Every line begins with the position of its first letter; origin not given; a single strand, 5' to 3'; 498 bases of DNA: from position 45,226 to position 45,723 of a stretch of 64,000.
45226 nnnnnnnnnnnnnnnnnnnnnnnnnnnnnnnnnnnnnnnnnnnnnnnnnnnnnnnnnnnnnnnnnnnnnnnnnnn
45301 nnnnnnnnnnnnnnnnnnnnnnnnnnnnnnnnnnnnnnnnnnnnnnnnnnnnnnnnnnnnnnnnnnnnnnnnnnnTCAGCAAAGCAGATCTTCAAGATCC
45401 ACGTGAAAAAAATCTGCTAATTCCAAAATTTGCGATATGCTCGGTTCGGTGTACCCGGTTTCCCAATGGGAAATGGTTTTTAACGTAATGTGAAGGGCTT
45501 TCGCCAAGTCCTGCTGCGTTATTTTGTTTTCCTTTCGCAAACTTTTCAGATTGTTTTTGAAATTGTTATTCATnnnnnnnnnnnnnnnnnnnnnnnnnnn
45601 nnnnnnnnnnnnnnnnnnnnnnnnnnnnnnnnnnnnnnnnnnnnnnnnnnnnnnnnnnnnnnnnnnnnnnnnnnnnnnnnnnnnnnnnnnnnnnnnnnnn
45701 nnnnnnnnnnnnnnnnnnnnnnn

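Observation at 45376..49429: XRE repressor with a promoter-embedded palindromic operator controlling a 1247-aa mosaic surface lipoprotein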

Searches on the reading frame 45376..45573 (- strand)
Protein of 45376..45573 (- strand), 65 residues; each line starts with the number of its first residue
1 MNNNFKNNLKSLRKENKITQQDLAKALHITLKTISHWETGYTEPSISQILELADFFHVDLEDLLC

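Call 3: search_protein_families(library=pfam, proteins=[window:45376-45573:-], max_evalue=0.1)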
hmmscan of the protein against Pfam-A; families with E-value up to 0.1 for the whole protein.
window:45376-45573:- (65 aa): 14 families
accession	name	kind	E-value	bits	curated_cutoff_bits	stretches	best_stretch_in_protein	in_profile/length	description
PF01381.28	HTH_3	-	4.4e-17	62.3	23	1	9-63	1-55/55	Helix-turn-helix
PF12844.13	HTH_19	-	2.4e-11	43.8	30.2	1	8-64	3-59/64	Helix-turn-helix domain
PF13560.12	HTH_31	-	5e-10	40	27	1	9-62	6-60/64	Helix-turn-helix domain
PF13443.12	HTH_26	-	7.8e-10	39.3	22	1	8-64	1-58/63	Cro/C1-type HTH DNA-binding domain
PF13412.12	HTH_24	-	0.00016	21.6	21.9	1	9-35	9-35/48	Winged helix-turn-helix DNA-binding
PF01047.28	MarR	-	0.00083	19.6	24.6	1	9-35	9-35/59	MarR family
PF20317.4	HTH_60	-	0.0011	19.8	24.1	1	2-43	3-44/140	Helix-turn-helix domain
PF13384.12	HTH_23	-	0.0072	16.6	24.6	1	14-41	15-41/50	Homeodomain-like domain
PF08279.18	HTH_11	-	0.012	15.9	25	1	12-34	9-32/55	HTH domain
PF24237.1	INO80E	-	0.014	16.1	27.8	1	4-28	8-32/48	INO80 complex subunit E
PF04545.22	Sigma70_r4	-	0.018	15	24.1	1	12-36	15-39/50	Sigma-70, region 4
PF13413.12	HTH_25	-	0.021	15.1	24.6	1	9-39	2-32/62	Helix-turn-helix domain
PF07022.19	Phage_CI_repr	-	0.024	15.4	22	1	18-64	12-58/65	Bacteriophage CI repressor helix-turn-helix domain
PF13744.12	HTH_37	-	0.063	13.5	27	0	10-39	24-53/80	Helix-turn-helix domain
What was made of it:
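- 45376..45573 (-): 65-aa single-domain XRE (Cro/CI-type HTH) repressor gene; no Shine-Dalgarno sequence upstream. Pfam HTH_3 4e-17 at 62 bits (call 3).
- Checked: XRE ORF: 45376-45573 (minus), 65 aa, Pfam HTH_3 at 62 bits against a cut-off of 23 (call 3).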

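Call 4: search_protein_families(library=ncbifam, proteins=[window:45376-45573:-], max_evalue=0.1)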
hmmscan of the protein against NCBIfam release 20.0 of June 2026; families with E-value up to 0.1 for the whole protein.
window:45376-45573:- (65 aa): 21 families
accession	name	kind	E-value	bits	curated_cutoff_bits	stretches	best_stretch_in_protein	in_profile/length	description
NF041951.1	phage_RstR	subfamily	2.8e-13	50.1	80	1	4-64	2-62/108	RstR family transcriptional repressor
TIGR03070.1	couple_hipB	subfamily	5.5e-09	35.8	71.65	1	7-58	5-56/58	type II toxin-antitoxin system Y4mF family antitoxin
NF052239.1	antitox_spr1629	equivalog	8.3e-09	35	335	1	7-60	5-58/377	spr1629 family repressor/antitoxin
NF047948.1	male_kill_WMK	equivalog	1.5e-08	34.5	300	1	5-64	163-222/300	WO male-killing family protein Wmk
NF007257.0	PRK09706.1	subfamily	4.4e-08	33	101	1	3-56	4-57/135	transcriptional repressor DicA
NF003162.0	PRK04140.1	equivalog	4.5e-07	29.2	263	1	7-60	129-182/317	transcriptional regulator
TIGR03830.1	CxxCG_CxxCG_HTH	subfamily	6.3e-07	29.2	61.8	1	7-49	68-112/127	type II TA system antitoxin MqsA family protein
NF047542.1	telomere_Tap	equivalog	6.9e-07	28.3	600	1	10-47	23-60/695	telomere-associated protein Tap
TIGR00270.2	TIGR00270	equivalog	1.3e-05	25.1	110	1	3-60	74-131/159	multiprotein bridging factor aMBF1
NF007271.0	PRK09726.1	equivalog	2.6e-05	24.1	79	1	5-41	13-49/88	type II toxin-antitoxin system antitoxin HipB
NF040522.1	VC1465_fam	subfamily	6.1e-05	23.1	70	1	10-42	2-34/111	VC1465 family Xer recombination activation factor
NF041265.1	NadS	equivalog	6.2e-05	23.2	60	1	8-45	34-71/94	NadS family protein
NF041575.1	antitoxPezA_Strep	equivalog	0.00017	21.6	290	1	7-60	4-57/158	type II toxin-antitoxin system antitoxin PezA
NF006015.0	PRK08154.1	subfamily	0.00072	18.8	204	1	7-64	33-90/314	anaerobic benzoate catabolism transcriptional regulator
NF010465.0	PRK13890.1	equivalog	0.00091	19.3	96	1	4-64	5-65/121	conjugal transfer protein TrbA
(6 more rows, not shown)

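Call 6: search_protein_families(library=phrogs, proteins=[window:45376-45573:-], max_evalue=0.01)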
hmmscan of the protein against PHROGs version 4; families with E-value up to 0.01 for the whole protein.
window:45376-45573:- (65 aa): 41 families (the best 25 are shown)
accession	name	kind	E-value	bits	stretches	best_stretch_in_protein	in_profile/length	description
phrog_8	-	transcription regulation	2.7e-19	70.8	1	1-64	73-136/346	transcriptional regulator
phrog_3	-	transcription regulation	4.2e-16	60.7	1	1-64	85-146/430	transcriptional repressor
phrog_4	-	transcription regulation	9.4e-15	55.5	1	1-64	133-192/400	transcriptional repressor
phrog_2967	-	transcription regulation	2.6e-14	54.3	1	2-64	8-70/225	transcriptional regulator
phrog_4836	-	transcription regulation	1.1e-11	45.7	1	2-60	73-131/194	CII-like regulator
phrog_2439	-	transcription regulation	4.5e-09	36.6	1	7-59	10-62/367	transcriptional regulator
phrog_5823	-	transcription regulation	1.5e-08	35.2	1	3-64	5-67/404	transcriptional regulator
phrog_2328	-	transcription regulation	8.1e-08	33.1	1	6-64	17-75/128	transcriptional repressor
phrog_7950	-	transcription regulation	1.1e-07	32.8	1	7-40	10-43/68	transcriptional repressor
phrog_1373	-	transcription regulation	2.1e-07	32.1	1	6-61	65-120/166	transcriptional regulator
phrog_1994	-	DNA, RNA and nucleotide metabolism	2.2e-07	32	1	7-63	2-58/170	DNA binding protein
phrog_1124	-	transcription regulation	2.9e-07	31.2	1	3-57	7-60/177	transcriptional regulator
phrog_2104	-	unknown function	3.8e-07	31.3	1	7-45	42-80/103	-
phrog_4739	-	unknown function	2e-06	28.5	1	2-59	65-122/167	-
phrog_638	-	transcription regulation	6.9e-06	27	1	16-64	16-64/145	transcriptional regulator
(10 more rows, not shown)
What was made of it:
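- The XRE scores against phage repressor PHROGs (phrog_8 at 3e-19, call 6) and NCBIfam RstR (call 4).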

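Call 47: find_homologous_proteins(query=window:45376-45573:-, max_evalue=0.000001)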
Query window:45376-45573:- (65 aa): 67 proteins with E <= 0.000001 among 67 candidates.
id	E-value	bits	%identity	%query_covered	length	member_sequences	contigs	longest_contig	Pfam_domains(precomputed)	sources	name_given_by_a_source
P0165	6.7e-36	138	100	100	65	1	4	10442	PF12844.14,PF01381.29,PF13560.13,PF13443.13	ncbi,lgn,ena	-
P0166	9.4e-27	109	83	100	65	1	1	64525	PF12844.14,PF01381.29,PF13560.13,PF13443.13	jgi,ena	-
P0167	3.0e-26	108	77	100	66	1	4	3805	PF12844.14,PF01381.29,PF13560.13,PF13443.13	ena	-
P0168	1.1e-25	106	77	100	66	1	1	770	PF12844.14,PF01381.29,PF13560.13,PF13443.13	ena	-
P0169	1.1e-24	103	75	100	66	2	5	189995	PF13412.13,PF12844.14,PF01381.29,PF13560.13,PF13443.13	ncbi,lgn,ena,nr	ncbi:MAG: helix-turn-helix transcriptional regulator [Clostridia bacterium]|nr:helix-turn-helix tran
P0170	3.4e-24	101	74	100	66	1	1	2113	PF12844.14,PF01381.29,PF13560.13,PF13443.13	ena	-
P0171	2.7e-23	98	77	98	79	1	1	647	PF12844.14,PF01381.29,PF13560.13,PF13443.13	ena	-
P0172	6.6e-23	97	72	100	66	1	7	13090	PF12844.14,PF01381.29,PF13560.13,PF13443.13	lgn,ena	-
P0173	8.9e-23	97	72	100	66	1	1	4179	PF12844.14,PF01381.29,PF13560.13,PF13443.13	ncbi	-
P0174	1.5e-22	96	74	100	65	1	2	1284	PF12844.14,PF01381.29,PF13560.13,PF13443.13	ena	-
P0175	1.6e-22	96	84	88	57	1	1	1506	PF12844.14,PF01381.29,PF13560.13,PF13443.13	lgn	-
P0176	2.0e-22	96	77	98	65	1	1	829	PF12844.14,PF01381.29,PF13560.13,PF13443.13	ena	-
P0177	2.5e-22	95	76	91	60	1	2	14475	PF12844.14,PF01381.29,PF13560.13,PF13443.13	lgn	-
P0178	8.5e-20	87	66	98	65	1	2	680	PF12844.14,PF01381.29,PF13560.13,PF13443.13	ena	-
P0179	3.0e-19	86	62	100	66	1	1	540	PF12844.14,PF01381.29,PF13560.13,PF13443.13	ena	-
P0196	4.4e-16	76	57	94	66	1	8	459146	PF12844.14,PF01381.29,PF13560.13,PF13443.13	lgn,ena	-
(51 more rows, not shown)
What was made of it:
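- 45376..45573 (-): 67 homologues of 55-79 aa at 51-100% identity (call 47).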

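Call 48: find_encoding_contigs(protein=P0166, flank=7000, max_places=2)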
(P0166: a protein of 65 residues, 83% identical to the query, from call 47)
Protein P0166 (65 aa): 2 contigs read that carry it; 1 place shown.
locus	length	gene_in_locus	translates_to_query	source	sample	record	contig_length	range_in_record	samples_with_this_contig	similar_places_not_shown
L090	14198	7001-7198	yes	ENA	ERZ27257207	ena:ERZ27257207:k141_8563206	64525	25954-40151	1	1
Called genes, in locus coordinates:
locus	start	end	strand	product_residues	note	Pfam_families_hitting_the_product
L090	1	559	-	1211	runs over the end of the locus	PF02811:PHP, PF07733:DNA_pol3_alpha, PF17657:DNA_pol3_finger, PF14579:HHH_6, PF01336:tRNA_anti-codon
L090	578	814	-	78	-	PF00381:PTS-HPr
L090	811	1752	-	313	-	PF14527:LAGLIDADG_WhiA, PF02650:HTH_WhiA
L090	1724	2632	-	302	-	PF01565:FAD_binding_4, PF02873:MurB_C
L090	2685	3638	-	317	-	PF02603:Hpr_kinase_N, PF07475:Hpr_kinase_C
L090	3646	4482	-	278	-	PF00702:Hydrolase (weak), PF08282:Hydrolase_3, PF12710:HAD (weak), PF05116:S6PP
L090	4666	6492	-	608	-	PF01541:GIY-YIG, PF27096:UvrC_M, PF02151:UVR, PF22920:UvrC_RNaseH, PF08459:UvrC_RNaseH_dom, PF14520:HHH_5, PF12826:HHH_2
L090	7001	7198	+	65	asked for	PF12844:HTH_19, PF13560:HTH_31, PF01381:HTH_3, PF13443:HTH_26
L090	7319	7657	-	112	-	PF01022:HTH_5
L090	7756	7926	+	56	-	-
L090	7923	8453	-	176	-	-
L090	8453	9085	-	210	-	PF00226:DnaJ (faint)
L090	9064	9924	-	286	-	PF18937:DUF5685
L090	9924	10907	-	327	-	PF00579:tRNA-synt_1b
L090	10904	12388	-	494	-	PF14821:Thr_synth_N, PF00291:PALP, PF24857:THR4_C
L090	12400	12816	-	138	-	-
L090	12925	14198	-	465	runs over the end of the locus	PF00682:HMGL-like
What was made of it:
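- ArsR is adjacent in both the window and L090 (calls 3, 48).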

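Call 49: find_encoding_contigs(protein=P0169, flank=7000, max_places=3)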
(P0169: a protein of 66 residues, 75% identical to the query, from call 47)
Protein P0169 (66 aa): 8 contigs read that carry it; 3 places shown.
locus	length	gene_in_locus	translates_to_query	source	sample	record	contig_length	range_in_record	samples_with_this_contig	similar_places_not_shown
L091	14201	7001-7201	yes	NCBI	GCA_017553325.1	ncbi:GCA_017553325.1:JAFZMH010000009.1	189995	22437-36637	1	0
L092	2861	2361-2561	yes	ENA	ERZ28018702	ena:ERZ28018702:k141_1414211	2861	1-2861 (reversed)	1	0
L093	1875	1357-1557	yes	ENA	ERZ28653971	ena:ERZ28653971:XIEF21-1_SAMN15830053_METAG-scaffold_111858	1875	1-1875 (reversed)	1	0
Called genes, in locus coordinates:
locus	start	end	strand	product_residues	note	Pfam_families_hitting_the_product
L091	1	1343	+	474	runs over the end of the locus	PF08323:Glyco_transf_5, PF00534:Glycos_transf_1, PF13692:Glyco_trans_1_4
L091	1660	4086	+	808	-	PF00343:Phosphorylase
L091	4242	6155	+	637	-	PF00128:Alpha-amylase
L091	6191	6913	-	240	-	-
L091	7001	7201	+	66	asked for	PF12844:HTH_19, PF13560:HTH_31, PF01381:HTH_3, PF13412:HTH_24 (faint), PF13443:HTH_26 (weak)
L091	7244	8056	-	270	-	PF01656:CbiA, PF10609:ParA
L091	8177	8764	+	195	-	PF00210:Ferritin (weak), PF02915:Rubrerythrin, PF21349:RUBY_RBDX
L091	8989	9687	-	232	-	PF13353:Fer4_12 (weak), PF04055:Radical_SAM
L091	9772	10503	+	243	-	PF02417:Chromate_transp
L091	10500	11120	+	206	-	PF02417:Chromate_transp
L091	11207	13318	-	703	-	PF07690:MFS_1 (weak), PF13347:MFS_2 (weak), PF03209:PUCC (faint), PF07690:MFS_1, PF00083:Sugar_tr (weak), PF13347:MFS_2 (weak), PF07690:MFS_1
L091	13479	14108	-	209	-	-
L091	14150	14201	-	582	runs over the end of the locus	PF02878:PGM_PMM_I, PF02879:PGM_PMM_II, PF02880:PGM_PMM_III, PF00408:PGM_PMM_IV (weak)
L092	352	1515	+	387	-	PF00128:Alpha-amylase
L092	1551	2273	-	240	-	-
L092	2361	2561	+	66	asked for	PF12844:HTH_19, PF13560:HTH_31, PF01381:HTH_3, PF13412:HTH_24 (faint), PF13443:HTH_26 (weak)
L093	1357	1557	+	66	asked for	PF12844:HTH_19, PF13560:HTH_31, PF01381:HTH_3, PF13412:HTH_24 (faint), PF13443:HTH_26 (weak)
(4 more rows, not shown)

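Call 50: find_encoding_contigs(protein=P0196, flank=7000, max_places=3)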
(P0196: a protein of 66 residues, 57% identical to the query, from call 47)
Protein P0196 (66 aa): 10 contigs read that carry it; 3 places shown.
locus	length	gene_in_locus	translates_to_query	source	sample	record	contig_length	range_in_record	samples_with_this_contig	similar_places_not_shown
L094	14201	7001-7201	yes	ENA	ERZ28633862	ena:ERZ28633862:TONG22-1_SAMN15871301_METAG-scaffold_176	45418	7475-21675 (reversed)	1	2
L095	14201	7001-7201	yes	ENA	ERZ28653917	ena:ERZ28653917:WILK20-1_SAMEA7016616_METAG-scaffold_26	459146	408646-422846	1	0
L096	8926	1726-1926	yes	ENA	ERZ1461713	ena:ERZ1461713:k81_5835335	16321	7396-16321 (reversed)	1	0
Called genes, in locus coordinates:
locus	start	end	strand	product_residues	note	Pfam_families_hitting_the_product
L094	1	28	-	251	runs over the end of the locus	PF00246:Peptidase_M14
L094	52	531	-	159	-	PF02590:SPOUT_MTase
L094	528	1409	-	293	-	PF02517:Rce1-like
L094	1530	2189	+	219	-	-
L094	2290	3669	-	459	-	PF00890:FAD_binding_2 (faint), PF01266:DAO (faint), PF01946:Thi4 (faint), PF03486:HI0933_like (faint), PF07992:Pyr_redox_2 (faint), PF13738:Pyr_redox_3 (faint), PF21688:FAD-depend_C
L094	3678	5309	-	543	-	PF00749:tRNA-synt_1c, PF03950:tRNA-synt_1c_C, PF20974:tRNA-synt_1c_C2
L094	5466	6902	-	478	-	-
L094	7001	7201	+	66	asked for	PF13560:HTH_31, PF12844:HTH_19, PF01381:HTH_3, PF13443:HTH_26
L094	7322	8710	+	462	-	PF28494:GlyRS_ins_1 (faint), PF00587:tRNA-synt_2b, PF03129:HGTP_anticodon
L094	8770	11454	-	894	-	PF02463:SMC_N (weak), PF00005:ABC_tran, PF02687:FtsX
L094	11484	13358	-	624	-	PF13589:HATPase_c_3, PF02518:HATPase_c, PF00183:HSP90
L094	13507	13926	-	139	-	PF00011:HSP20, PF17886:ArsA_HSP20 (weak)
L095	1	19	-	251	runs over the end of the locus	PF00246:Peptidase_M14, PF24827:AstE_AspA_cat (faint)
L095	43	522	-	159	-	PF02590:SPOUT_MTase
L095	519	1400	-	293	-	PF02517:Rce1-like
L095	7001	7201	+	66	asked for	PF13560:HTH_31, PF12844:HTH_19, PF01381:HTH_3, PF13443:HTH_26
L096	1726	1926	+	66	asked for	PF13560:HTH_31, PF12844:HTH_19, PF01381:HTH_3, PF13443:HTH_26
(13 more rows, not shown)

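Call 56: search_protein_families(library=padloc, proteins=[window:45376-45573:-, L091:6191-6913:-, L094:5466-6902:-, L090:6644-6907:-], max_evalue=0.01)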
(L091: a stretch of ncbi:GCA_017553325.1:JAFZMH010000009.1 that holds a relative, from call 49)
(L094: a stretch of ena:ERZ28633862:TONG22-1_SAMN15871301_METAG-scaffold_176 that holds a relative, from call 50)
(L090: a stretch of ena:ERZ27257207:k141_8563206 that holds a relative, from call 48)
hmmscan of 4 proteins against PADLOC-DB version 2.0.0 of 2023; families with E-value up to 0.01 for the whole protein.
window:45376-45573:- (65 aa): 17 families
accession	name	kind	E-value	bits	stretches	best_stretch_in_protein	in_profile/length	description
PDLC02926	HTH_VI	-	7.9e-11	40.1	1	5-64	2-61/92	-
PDLC03954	RmrA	-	3.5e-10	37.3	1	5-60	10-66/380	-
PDLC03945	RmrA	-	8.5e-10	36.3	1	7-60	5-58/394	-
PDLC03951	RmrA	-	1.9e-07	28.4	1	7-59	11-63/400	-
PDLC03949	RmrA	-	2e-06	25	1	8-58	6-56/363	-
PDLC03952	RmrA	-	3.7e-06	24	1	8-55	26-73/395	-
PDLC04142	capH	-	8.9e-06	24.7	1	1-64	3-66/103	capH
PDLC03944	RmrA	-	1.1e-05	22.8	1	6-55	8-57/384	-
PDLC03956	RmrA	-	4e-05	20.8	1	8-61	12-66/399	-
PDLC03947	RmrA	-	5.2e-05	20.2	1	6-57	13-64/383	-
PDLC03955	RmrA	-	0.00021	18.7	1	8-57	24-73/371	-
PDLC04133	mad1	-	0.00038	18.7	1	14-39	2-27/60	mads_1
PDLC04775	PDC-M69A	-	0.0004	18.9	1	7-64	10-67/113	-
PDLC03946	RmrA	-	0.00044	17.1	1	7-54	5-52/357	-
PDLC03943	RmrA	-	0.00066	16.8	1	7-59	5-57/370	-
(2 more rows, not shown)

L091:6191-6913:- (240 aa): 0 families

L094:5466-6902:- (478 aa): 1 family
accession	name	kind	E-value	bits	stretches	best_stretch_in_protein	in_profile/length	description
PDLC04162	HEC-08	-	0.001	16.2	1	6-34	243-271/358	-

L090:6644-6907:- (87 aa): 0 families
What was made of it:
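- It scores weakly against the PADLOC 'control protein' model (call 56).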

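Call 57: search_protein_families(library=pfam, proteins=[L091:6191-6913:-, L094:5466-6902:-, L090:6644-6907:-], max_evalue=1)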
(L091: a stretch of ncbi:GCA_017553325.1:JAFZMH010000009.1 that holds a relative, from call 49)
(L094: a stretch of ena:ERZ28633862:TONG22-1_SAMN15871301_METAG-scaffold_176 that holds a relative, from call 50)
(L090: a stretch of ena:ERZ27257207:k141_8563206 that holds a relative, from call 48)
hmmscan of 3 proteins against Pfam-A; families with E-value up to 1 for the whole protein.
L091:6191-6913:- (240 aa): 6 families
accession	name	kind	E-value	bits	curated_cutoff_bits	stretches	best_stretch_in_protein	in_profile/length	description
PF00641.23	Zn_ribbon_RanBP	-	0.0016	18.1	27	1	128-153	2-27/30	Zn-finger in Ran binding protein and others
PF16988.10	Vps36-NZF-N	-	0.0097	15.7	27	1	123-159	2-34/65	Vacuolar protein sorting 36 NZF-N zinc-finger domain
PF12773.13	DZR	-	0.031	14.9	27.3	1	133-153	1-21/45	Double zinc ribbon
PF05495.17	zf-CHY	-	0.078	13.9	31.3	1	121-153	33-64/68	CHY zinc finger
PF06570.16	DUF1129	-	0.19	11.7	29.1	1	4-78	98-165/207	Protein of unknown function (DUF1129)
PF13937.11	DUF4212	-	0.21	12.5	30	1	31-83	16-70/79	Domain of unknown function (DUF4212)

L094:5466-6902:- (478 aa): 16 families
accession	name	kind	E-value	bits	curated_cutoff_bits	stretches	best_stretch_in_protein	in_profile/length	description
PF12760.12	Zn_ribbon_IS1595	-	0.0043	17.4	25.4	1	7-32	19-45/46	Transposase zinc-ribbon domain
PF17633.7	DUF5514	-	0.0082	16.8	27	1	227-333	36-140/142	Family of unknown function (DUF5514)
PF23451.1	Zn_ribbon_PaaD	-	0.0091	16.1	27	1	2-34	10-49/53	PaaD zinc beta ribbon domain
PF01780.25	Ribosomal_L37ae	-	0.012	16.1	21.9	1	5-34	32-61/85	Ribosomal L37ae protein family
PF22392.1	Cmr7b-like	-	0.018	15.3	26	1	414-446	27-59/184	Cmr7b-like, BtrG-like domain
PF08271.17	Zn_Ribbon_TF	-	0.028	14.4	29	1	8-30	2-25/43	TFIIB zinc-binding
PF03811.18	Zn_ribbon_InsA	-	0.074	13.2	26.1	1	6-31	5-35/35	InsA N-terminal domain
PF09733.14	VEFS-Box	-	0.093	13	23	1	399-454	10-62/137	VEFS-Box of polycomb protein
PF07754.17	HVO_2753_ZBP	-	0.13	12.5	33.2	1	6-30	16-45/46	Small zinc finger protein HVO_2753-like, Zn-binding pocket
PF07191.17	Zn_ribbon_6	-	0.15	12.5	25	1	7-36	1-28/67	Double zinc ribbon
PF22191.2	IBR_1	-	0.16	12.3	27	1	5-34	2-31/47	IBR domain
PF09723.15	Zn_ribbon_8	-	0.23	12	34.4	0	3-19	24-39/41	Zinc ribbon domain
PF14354.12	Lar_restr_allev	-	0.58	10.9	28.6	0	8-38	5-42/58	Restriction alleviation protein Lar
PF19134.6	DUF5817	-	0.68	10.4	31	0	7-33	4-30/57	Domain of unknown function (DUF5817)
PF13248.11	Zn_ribbon_3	-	0.74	9.8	27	0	6-22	2-17/26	zinc-ribbon domain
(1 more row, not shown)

L090:6644-6907:- (87 aa): 1 family
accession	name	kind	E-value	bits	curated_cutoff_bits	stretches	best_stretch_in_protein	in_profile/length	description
PF18491.7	SRA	-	0.018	15.5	30.2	1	3-65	14-79/145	SET and RING associated domain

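Call 86: search_dna_similar(query=window:45376-45573:-, collection=phages, mode=protein, max_rows=10, max_evalue=0.001)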
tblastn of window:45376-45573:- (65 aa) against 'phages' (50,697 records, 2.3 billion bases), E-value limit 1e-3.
Records with a match: 800; places in all: 817; records where one place covers at least 80% of the query: 720.
Best place of each record, by identity: <60% 800.
By first word of the organism name: Streptococcus 432; Staphylococcus 112; Bacteriophage 55; Bacillus 48; Lactobacillus 17; Listeria 16; Clostridium 15; Pseudomonas 14; bajarodino 11; Lactococcus 11; and 33 more.
By host as written in the record: Streptococcus thermophilus 129; - 106; Staphylococcus aureus 38; Bacillus anthracis 18; Listeria monocytogenes 14; Pseudomonas aeruginosa 12; Peromyscus fraterculus 8; Staphylococcus epidermidis 8; and 337 more.
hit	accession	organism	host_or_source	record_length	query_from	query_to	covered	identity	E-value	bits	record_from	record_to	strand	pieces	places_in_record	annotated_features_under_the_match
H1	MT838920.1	Bacteriophage sp.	human fecal samples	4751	9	64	86%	51.8%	6e-12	64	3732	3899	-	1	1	record has no annotation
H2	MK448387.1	Streptococcus satellite phage Javan257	Streptococcus himalayensis HTS2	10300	1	65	100%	44.6%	4e-8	53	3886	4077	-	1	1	DNA-binding protein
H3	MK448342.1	Streptococcus satellite phage Javan160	Streptococcus dysgalactiae ERR111982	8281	7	64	89%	49.2%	7e-7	49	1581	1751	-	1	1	hypothetical protein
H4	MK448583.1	Streptococcus satellite phage Javan622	Streptococcus uberis Ab71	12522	7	65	91%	47.5%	3e-8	53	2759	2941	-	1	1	Cro/CI family transcriptional regulator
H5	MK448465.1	Streptococcus satellite phage Javan388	Streptococcus parauberis KCTC_11537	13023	7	64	89%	48.3%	4e-8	53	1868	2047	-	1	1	antitoxin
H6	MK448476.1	Streptococcus satellite phage Javan404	Streptococcus parauberis SK-417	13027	7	64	89%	48.3%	4e-8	53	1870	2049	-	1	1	helix-turn-helix domain protein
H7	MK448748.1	Streptococcus phage Javan389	Streptococcus parauberis KCTC_11980BP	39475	7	64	89%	48.3%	2e-6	48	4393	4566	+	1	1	DNA-binding protein | hypothetical protein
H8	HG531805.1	Clostridium phage CDMH1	-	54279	1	64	98%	43.8%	4e-6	47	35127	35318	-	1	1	CDHM1_gp43: putative repressor protein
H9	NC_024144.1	Clostridium phage CDMH1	-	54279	1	64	98%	43.8%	4e-6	47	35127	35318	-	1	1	CDHM1_gp43: transcriptional regulator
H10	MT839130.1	Bacteriophage sp.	human fecal samples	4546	3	64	95%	45.2%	3e-10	59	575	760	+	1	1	record has no annotation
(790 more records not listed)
